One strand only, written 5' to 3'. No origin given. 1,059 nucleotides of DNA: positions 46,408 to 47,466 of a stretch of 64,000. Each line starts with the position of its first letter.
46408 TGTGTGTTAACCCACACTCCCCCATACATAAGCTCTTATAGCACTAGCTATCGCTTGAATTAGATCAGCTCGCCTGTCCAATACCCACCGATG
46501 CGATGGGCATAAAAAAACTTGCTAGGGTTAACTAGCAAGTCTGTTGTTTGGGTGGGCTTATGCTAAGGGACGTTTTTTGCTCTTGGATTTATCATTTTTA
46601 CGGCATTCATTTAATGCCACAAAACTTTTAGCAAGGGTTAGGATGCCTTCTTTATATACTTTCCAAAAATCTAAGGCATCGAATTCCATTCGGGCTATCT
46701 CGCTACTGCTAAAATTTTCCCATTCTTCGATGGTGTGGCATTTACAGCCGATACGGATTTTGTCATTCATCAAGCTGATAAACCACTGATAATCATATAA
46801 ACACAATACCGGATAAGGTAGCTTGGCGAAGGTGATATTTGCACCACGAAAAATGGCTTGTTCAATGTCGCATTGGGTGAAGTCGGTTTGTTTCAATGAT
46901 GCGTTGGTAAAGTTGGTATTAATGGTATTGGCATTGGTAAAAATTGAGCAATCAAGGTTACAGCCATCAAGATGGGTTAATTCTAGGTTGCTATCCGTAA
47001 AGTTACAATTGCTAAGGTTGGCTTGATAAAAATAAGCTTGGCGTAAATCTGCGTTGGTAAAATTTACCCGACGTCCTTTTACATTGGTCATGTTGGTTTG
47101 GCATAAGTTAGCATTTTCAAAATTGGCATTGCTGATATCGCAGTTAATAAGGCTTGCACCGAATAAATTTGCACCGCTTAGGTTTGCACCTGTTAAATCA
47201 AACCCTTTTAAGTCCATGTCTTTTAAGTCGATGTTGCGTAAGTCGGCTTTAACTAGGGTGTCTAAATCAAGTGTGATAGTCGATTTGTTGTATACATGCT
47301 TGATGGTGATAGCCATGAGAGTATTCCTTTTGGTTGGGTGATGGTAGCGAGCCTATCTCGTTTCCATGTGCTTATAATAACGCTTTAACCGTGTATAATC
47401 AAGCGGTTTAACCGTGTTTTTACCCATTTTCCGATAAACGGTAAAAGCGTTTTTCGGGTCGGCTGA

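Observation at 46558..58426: Four pentapeptide-repeat paralogs with a conserved C-terminal Cys/His module: candidate DNA-mimic anti-restriction proteins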

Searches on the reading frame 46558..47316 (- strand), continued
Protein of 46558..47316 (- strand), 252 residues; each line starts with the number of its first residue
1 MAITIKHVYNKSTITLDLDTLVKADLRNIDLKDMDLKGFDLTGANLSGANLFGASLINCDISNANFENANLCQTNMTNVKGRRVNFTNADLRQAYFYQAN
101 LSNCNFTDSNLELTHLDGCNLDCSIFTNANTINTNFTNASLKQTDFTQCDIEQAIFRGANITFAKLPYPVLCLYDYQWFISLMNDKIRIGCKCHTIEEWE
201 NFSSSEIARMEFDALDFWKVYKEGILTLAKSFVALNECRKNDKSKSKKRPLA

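Call 43: get_annotated_region(hit=H38, flank=5000)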
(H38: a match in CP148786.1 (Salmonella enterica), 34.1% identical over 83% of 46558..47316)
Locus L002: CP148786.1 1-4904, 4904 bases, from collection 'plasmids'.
description: Salmonella enterica subsp. enterica serovar Infantis strain Z1323HSL0059 plasmid pZ1323HSL0059-2, complete sequence
organism: Salmonella enterica (NCBI taxid 595)
taxonomy: Bacteria; Pseudomonadota; Gammaproteobacteria; Enterobacterales; Enterobacteriaceae; Salmonella; Salmonella enterica
host: -; source: Homo sapiens,single cell; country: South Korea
typing (MOB-suite, as given by PLSDB): non-mobilizable
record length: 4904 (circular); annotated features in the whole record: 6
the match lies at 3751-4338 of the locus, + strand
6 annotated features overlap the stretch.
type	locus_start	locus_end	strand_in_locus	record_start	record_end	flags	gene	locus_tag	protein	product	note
CDS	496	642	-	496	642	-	-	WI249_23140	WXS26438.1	DUF2740 family protein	-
CDS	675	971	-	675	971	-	-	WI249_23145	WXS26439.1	CII family transcriptional regulator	-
CDS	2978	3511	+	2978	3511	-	-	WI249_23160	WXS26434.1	HNH endonuclease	-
CDS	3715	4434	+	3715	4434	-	-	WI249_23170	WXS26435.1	pentapeptide repeat-containing protein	-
CDS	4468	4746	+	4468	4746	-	-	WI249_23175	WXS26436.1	hypothetical protein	-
CDS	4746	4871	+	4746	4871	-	-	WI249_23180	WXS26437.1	hypothetical protein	-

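Call 74: search_protein_families(library=ncbifam, proteins=[window:46558-47316:-], max_evalue=0.001)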
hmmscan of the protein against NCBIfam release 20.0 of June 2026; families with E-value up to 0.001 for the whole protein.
window:46558-47316:- (252 aa): 19 families
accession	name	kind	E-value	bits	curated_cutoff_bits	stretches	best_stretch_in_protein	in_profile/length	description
NF047416.1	penta_HetL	equivalog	6.3e-23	81.4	260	1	21-166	70-213/218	heterocyst differentiation pentapeptide repeat protein HetL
NF052603.1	penta_Alr5209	equivalog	1.2e-19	70.5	125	2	22-76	16-70/113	Alr5209 family pentapeptide repeat protein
NF011743.0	PRK15196.1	equivalog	1.1e-14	54.1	354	1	28-170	156-288/350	type III secretion system effector PipB2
NF011744.0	PRK15197.1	equivalog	3.1e-14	52.9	274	2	24-129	154-259/291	SPI-2 type III secretion system effector PipB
NF033086.2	penta_rpt_Qnr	equivalog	4.2e-13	49.5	240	1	25-166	31-178/211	Qnr family pentapeptide repeat protein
NF000071.4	penta_rpt_QnrA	exception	2.1e-12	47.3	450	1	27-166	60-184/218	QnrA family quinolone resistance pentapeptide repeat protein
NF000421.1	penta_rpt_QnrVC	exception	1.5e-11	44.7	460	2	82-161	9-84/218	QnrVC family quinolone resistance pentapeptide repeat protein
NF012151.0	penta_rpt_QnrAS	exception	5.5e-11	42.9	490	2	83-161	10-84/218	QnrAS family quinolone resistance pentapeptide repeat protein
NF000056.3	penta_rpt_QnrS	exception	3e-10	40.2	460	2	83-162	25-105/218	QnrS family quinolone resistance pentapeptide repeat protein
NF011904.1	PRK15377.1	subfamily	1.7e-09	36.7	500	1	20-97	20-98/606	type III secretion system effector HECT-type E3 ubiquitin transferase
NF012152.0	penta_rpt_QnrC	exception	3.6e-09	36.9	500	1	28-73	61-106/221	QnrC family quinolone resistance pentapeptide repeat protein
NF000349.1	mfpA_AE000516.2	equivalog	1.1e-08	35.1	360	1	61-165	29-133/183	pentapeptide repeat protein MfpA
NF051894.1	anti_phage_HalA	equivalog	1.1e-07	31.4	250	1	60-124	52-118/338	anti-phage Hailong system effector protein HalA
NF038182.1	penta_rpt_SmQnr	exception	1.7e-06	28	460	1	23-96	119-192/215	SmQnr family pentapeptide repeat protein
NF033375.2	penta_rpt_QnrE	exception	2e-06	28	480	0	98-224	22-143/214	QnrE family quinolone resistance pentapeptide repeat protein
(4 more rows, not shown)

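Call 76: search_protein_families(library=padloc, proteins=[window:46558-47316:-], max_evalue=0.01)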
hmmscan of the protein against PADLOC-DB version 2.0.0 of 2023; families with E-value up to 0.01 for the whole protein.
window:46558-47316:- (252 aa): 0 families

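Call 91: search_solved_structures(query=window:46558-47316:-, max_evalue=0.001, show_alignments=0)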
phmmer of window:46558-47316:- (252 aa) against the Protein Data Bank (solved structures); distinct sequences matched with E-value up to 0.001: 29.
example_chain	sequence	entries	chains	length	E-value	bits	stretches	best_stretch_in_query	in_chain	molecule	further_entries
4yei_A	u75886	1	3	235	3.8e-21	79.1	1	19-167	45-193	beta1mut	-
4yfo_A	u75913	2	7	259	4.9e-21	78.7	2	24-122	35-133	beta1_ex1 | 6beta1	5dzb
4yc5_A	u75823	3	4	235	1.5e-20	77.1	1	19-166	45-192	beta1 | beta1 protein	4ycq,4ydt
5dns_A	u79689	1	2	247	6.3e-19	71.8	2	23-112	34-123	t1428 beta1 loop design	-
5dqa_A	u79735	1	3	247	1.6e-18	70.5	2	23-118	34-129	t3284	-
5dn0_A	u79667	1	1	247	1.9e-18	70.2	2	23-112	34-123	beta1 t1555 loop variant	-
5di5_A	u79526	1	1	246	4.1e-18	69.2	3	22-94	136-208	beta1 t801 loop variant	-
5dra_A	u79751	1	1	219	9.7e-17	64.6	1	24-166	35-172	3beta1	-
2j8k_A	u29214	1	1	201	6.9e-16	61.9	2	31-121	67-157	NP275-NP276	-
3du1_X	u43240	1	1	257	9.7e-13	51.5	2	21-130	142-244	All3740 protein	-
7muc_AG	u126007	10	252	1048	6.7e-11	45.5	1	29-169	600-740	IcmE protein | IcmE (DotG)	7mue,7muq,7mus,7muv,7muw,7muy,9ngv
9ngw_A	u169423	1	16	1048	6.7e-11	45.5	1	29-169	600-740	IcmE (DotG)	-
6omx_A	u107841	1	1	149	2.5e-09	40.4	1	19-63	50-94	Alr5209 protein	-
6zt4_A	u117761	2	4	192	1.9e-08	37.5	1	55-131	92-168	Pentapeptide repeat protein MfpA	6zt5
2o6w_A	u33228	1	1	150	7.2e-08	35.6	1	36-122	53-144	Repeat Five Residue (Rfr) protein or pentapeptide repeat protein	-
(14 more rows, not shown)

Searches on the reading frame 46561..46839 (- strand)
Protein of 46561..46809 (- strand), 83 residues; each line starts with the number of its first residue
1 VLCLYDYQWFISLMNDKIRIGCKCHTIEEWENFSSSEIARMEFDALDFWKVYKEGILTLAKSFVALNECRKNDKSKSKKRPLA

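Call 10: search_protein_families(library=pfam, proteins=[window:46561-46809:-], max_evalue=0.1)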
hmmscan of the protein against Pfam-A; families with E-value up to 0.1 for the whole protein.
seq(83 aa): 0 families

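Call 12: find_homologous_proteins(query=A2, max_evalue=0.001)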
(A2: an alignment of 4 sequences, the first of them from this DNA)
Query A2 (4 sequences) (74 aa, profile of the alignment): 2 proteins with E <= 0.001 among 2 candidates.
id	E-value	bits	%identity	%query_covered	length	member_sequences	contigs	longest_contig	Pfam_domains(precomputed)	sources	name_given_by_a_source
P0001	6.0e-35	137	55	91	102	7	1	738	-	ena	-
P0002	1.2e-25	107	51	80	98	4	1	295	-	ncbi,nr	ncbi:pentapeptide repeat-containing protein, partial [Mycobacterium tuberculosis]|nr:pentapeptide re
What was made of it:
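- Tried and rejected: The word-indexed homology search with the four-module profile returned only two near-identical fragments (call 12).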

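Call 25: search_protein_representatives(alignment_id=A2)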
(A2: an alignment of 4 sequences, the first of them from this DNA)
Query: 4 sequences, 74 profile positions. Proteins with E-value up to 0.001 (for the whole library): 2213; up to 1e-10: 375; up to 1e-30: 2. The best 150 are listed.
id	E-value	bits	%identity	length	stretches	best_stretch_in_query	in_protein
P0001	1.9e-35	136.8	-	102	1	1-73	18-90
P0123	1.6e-34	133.9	-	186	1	1-74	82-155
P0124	4.6e-29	116.4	-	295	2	11-68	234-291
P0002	3.9e-26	107.0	-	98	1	1-60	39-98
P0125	6.6e-25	103.1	-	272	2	13-64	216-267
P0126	2.2e-19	85.3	-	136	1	5-71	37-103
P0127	4.6e-19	84.3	-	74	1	4-67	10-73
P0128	1.1e-17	79.9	-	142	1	3-68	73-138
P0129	4.1e-17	78.1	-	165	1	7-72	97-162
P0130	7.1e-17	77.3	-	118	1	11-67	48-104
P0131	1.6e-16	76.2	-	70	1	3-70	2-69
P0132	2.0e-16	75.9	-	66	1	10-68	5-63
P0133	2.5e-16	75.6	-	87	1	8-68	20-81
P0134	3.1e-16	75.3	-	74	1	4-69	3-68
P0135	3.9e-16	75.0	-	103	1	2-69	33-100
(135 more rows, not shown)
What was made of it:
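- Spread of the module: 2,213 clusters at E<=1e-3 and 375 at E<=1e-10 (call 25).
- Tried and rejected: The exhaustive profile search was needed to see the family (call 25).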

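Call 31: search_protein_families(library=pfam, alignment_id=A3, max_evalue=0.1)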
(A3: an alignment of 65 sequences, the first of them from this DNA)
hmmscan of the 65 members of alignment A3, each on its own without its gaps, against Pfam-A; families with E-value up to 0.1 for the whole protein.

A. member 1, seq(74 aa): 0 families

B. families by the number of members that match (of 65 scanned): 12 families
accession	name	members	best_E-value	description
PF00805.28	Pentapeptide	4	9.2e-05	Pentapeptide repeats (8 copies)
PF08381.16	BRX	2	0.015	Transcription factor regulating root and shoot growth via Pin3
PF10786.14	HI_0552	1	0.009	HI_0552 protein family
PF13929.11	mRNA_stabil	1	0.014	mRNA stabilisation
PF23248.1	KH_PARP14_2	1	0.045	PARP14, second type I KH domain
PF10851.13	DUF2652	1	0.05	Protein of unknown function (DUF2652)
PF08707.16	PriCT_2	1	0.052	Primase C terminal 2 (PriCT-2)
PF16301.11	DUF4943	1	0.057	Domain of unknown function (DUF4943)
PF18929.5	DUF5678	1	0.058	Family of unknown function (DUF5678)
PF23292.1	SAND_ULT1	1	0.067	ULTRAPETALA1 SAND domain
PF18988.5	DUF5721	1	0.074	Family of unknown function (DUF5721)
PF11526.13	Pfc11_Clp1_ID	1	0.075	Pcf11, Clp1-interaction domain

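Call 32: search_protein_families(library=phrogs, alignment_id=A3, max_evalue=0.001)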
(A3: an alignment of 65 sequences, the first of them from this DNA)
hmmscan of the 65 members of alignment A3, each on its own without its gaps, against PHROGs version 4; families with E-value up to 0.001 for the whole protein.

A. member 1, seq(74 aa): 2 families
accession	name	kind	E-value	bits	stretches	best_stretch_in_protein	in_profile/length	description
phrog_31567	-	unknown function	7.5e-12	46.5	1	8-70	78-141/151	-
phrog_37032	-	unknown function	3.2e-08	34.5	1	3-55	25-79/110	-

B. families by the number of members that match (of 65 scanned): 3 families
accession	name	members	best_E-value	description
phrog_31567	-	65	6.6e-34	-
phrog_37032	-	57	3.5e-12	-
phrog_7713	-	1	8.9e-05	-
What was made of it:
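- On Phage solenoid-plus-module family (PHROG 31567): The PRP1 module scores E 7.5e-12 (call 32).
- All 65 tested modules hit PHROG 31567 (call 32).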

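Call 33: search_solved_structures(query=A3, max_evalue=1, show_alignments=2)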
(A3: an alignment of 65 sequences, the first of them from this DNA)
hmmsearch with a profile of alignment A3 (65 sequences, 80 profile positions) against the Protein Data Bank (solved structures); distinct sequences matched with E-value up to 1: 0.

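Call 34: find_homologous_proteins(query=A3, max_evalue=0.00001)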
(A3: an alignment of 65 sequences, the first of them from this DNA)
Query A3 (65 sequences) (74 aa, profile of the alignment): 51 proteins with E <= 0.00001 among 164 candidates.
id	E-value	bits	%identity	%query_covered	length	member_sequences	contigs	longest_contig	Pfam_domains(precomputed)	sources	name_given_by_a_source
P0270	2.4e-25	106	33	91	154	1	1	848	PF00805.29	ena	-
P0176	3.8e-25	105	32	92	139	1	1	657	PF00805.29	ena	-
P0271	1.0e-24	104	41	78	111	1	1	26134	-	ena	-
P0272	1.5e-24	103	36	91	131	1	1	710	PF00805.29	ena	-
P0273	2.3e-24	103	41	78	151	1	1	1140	PF00805.29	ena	-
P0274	2.7e-24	102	40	78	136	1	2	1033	PF00805.29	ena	-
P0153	2.9e-24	102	34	86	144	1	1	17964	PF00805.29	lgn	-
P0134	1.7e-23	100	31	91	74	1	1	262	-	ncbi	ncbi:hypothetical protein DF186_18030, partial [Enterococcus hirae]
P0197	2.4e-23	99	35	88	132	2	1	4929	PF00805.29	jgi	jgi:hypothetical protein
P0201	3.6e-23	99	35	93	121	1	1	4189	PF00805.29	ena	-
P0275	5.3e-23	98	39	86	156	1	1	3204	PF13576.13,PF13599.14,PF00805.29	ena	-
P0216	5.7e-23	98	39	86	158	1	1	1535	PF00805.29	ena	-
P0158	5.7e-23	98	32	92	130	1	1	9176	-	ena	-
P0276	1.4e-22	97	34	91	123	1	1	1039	-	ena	-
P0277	1.5e-22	97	36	93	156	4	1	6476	PF13576.13,PF00805.29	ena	-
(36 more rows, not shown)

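Call 40: predict_structure(alignment_id=A4)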
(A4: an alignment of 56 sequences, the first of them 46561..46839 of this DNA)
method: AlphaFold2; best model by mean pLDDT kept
length: 93 residues; sequences in the alignment: 56
mean_pLDDT: 89.4   pTM: 0.75
mean pLDDT of the five models: 89.4, 89.0, 88.8, 88.1, 87.6
residues with pLDDT >= 90: 67; 70-90: 17; 50-70: 8; < 50: 1
segments of 3 or more residues with pLDDT < 50: none
pLDDT, mean of each block of 10 residues (from residue 1): 74 95 96 97 97 96 98 92 70 54
secondary structure, 60 per line:
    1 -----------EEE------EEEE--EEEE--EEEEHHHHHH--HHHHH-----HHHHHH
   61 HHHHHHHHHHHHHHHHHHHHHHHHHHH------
elements in order: E12-14 E21-24 E27-30 E33-36 H37-42 H45-49 H55-87
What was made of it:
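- Independent domain: confident AlphaFold2 model, pLDDT 89 (call 40).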

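Call 59: fold_search(model_id=the predicted structure, library=viral)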
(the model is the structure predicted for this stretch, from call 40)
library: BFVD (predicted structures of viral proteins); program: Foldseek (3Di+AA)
matches with E <= 10: 329; with E <= 0.001: 6
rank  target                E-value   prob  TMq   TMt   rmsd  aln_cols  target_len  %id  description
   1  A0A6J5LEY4            2.9e-06  1.00  0.63  0.35   1.0        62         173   40  Pentapeptide repeat [uncultured Caudovirales phage]
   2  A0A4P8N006            9.3e-06  1.00  0.62  0.62   1.3        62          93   31  Pentapeptide [Rheinheimera phage vB_RspM_Barba4S]
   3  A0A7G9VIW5            1.2e-05  1.00  0.62  0.44   1.3        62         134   31  (no name in the UniProt tables at hand)
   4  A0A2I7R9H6            2.3e-05  1.00  0.67  0.49   3.0        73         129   18  (no name in the UniProt tables at hand)
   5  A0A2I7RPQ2            1.0e-04  1.00  0.64  0.35   4.5        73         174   18  (no name in the UniProt tables at hand)
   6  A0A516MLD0            3.5e-04  1.00  0.60  0.38   1.9        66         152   26  (no name in the UniProt tables at hand)
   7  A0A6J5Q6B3            2.0e-03  1.00  0.54  0.33   2.6        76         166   21  Pentapeptide repeat [uncultured Caudovirales phage]
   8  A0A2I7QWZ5            6.6e-03  1.00  0.47  0.28   4.0        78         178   23  (no name in the UniProt tables at hand)
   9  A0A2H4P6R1            1.7e-02  1.00  0.54  0.21   2.2        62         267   13  Pentapeptide repeat protein [Pseudomonas phage tabernarius]
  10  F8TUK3                2.4e-02  1.00  0.46  0.84   1.1        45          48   44  (no name in the UniProt tables at hand)
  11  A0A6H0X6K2            3.3e-02  1.00  0.47  0.75   1.9        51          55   27  Pentapeptide repeat-containing protein [Aeromonas phage PS]
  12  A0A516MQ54            4.3e-02  0.89  0.33  0.29   6.4        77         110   19  (no name in the UniProt tables at hand)
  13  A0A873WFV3            1.4e-01  0.44  0.32  0.14   6.7        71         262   17  Uncharacterized protein [Klebsiella phage Miami]
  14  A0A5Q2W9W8            2.7e-01  0.92  0.47  0.28   2.6        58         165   22  (no name in the UniProt tables at hand)
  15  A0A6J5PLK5            3.2e-01  0.97  0.58  0.23   2.2        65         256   15  Uncharacterized protein [uncultured Caudovirales phage]
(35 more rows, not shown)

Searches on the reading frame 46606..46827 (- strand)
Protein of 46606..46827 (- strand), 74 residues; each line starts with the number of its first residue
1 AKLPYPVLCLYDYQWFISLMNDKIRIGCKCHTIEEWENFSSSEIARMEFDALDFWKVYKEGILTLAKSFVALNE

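Call 51: find_related_loci(query=A2, collection=genome_contigs, flank=10000)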
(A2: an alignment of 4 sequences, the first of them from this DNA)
Query A2 (74 aa) in genome_contigs; peptide patterns used: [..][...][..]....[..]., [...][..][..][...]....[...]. (x = any residue, [..] = any of these).
55 stretches matched a pattern, but none encodes a relative of the query by tblastn (E <= 1e-3).
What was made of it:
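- Tried and rejected: With the four-paralog alignment it found no relative in the representative genomes (call 51).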

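Call 56: find_encoding_contigs(protein=P0285, flank=10000, max_places=2)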
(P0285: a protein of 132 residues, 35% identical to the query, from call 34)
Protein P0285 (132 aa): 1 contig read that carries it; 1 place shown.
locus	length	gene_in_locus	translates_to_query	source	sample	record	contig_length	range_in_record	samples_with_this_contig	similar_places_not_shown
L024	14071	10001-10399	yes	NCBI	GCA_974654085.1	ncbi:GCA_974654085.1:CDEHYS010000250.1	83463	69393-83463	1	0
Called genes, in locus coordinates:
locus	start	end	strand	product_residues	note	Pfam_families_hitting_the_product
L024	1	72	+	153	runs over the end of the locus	PF01668:SmpB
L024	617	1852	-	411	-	-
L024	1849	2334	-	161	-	-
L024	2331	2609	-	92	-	-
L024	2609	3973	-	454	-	PF00145:DNA_methylase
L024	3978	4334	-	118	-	-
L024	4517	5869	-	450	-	PF07505:DUF5131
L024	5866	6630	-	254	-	-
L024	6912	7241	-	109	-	PF05534:HicB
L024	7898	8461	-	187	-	-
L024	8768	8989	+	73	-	-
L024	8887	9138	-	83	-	-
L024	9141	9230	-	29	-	-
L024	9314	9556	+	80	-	-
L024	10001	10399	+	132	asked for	PF00805:Pentapeptide (weak)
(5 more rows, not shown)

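Call 57: find_encoding_contigs(protein=P0299, flank=10000, max_places=2)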
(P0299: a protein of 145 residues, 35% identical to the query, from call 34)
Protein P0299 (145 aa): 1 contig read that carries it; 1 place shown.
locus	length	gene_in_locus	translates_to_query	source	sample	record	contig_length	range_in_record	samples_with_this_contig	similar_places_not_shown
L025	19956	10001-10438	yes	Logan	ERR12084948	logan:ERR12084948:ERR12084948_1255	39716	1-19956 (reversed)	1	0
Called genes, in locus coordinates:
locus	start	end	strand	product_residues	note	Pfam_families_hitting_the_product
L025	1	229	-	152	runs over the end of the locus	-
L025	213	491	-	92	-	-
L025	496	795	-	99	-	-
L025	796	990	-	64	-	-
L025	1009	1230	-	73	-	-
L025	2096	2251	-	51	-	-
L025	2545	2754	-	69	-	-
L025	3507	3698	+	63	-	-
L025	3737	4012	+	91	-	-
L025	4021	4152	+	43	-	-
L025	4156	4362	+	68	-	-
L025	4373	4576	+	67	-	-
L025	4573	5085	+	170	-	-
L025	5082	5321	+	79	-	-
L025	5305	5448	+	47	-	-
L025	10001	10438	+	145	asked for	PF18836:B_solenoid_ydck (faint)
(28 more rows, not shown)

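Call 58: find_encoding_contigs(protein=P0271, flank=10000, max_places=2)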
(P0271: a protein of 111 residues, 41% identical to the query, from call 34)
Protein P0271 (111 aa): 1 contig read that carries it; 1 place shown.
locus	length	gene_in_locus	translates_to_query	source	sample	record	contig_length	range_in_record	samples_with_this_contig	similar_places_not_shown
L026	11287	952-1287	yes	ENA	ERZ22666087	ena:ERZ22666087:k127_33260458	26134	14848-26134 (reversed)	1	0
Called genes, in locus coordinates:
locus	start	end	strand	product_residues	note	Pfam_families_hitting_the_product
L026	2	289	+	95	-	?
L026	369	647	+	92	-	-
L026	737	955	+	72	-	-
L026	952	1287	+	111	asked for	-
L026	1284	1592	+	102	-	-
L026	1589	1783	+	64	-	-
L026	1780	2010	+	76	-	-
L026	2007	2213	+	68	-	-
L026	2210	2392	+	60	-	-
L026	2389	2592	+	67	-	-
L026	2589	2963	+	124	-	PF21781:DUF6876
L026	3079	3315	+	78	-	PF13619:KTSC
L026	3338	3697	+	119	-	-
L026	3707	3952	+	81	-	-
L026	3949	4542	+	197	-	-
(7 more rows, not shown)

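Call 76: search_protein_families(library=padloc, proteins=[window:46606-46827:-], max_evalue=0.01)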
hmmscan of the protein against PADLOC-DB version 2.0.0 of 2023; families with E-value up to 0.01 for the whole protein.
seq(74 aa): 0 families
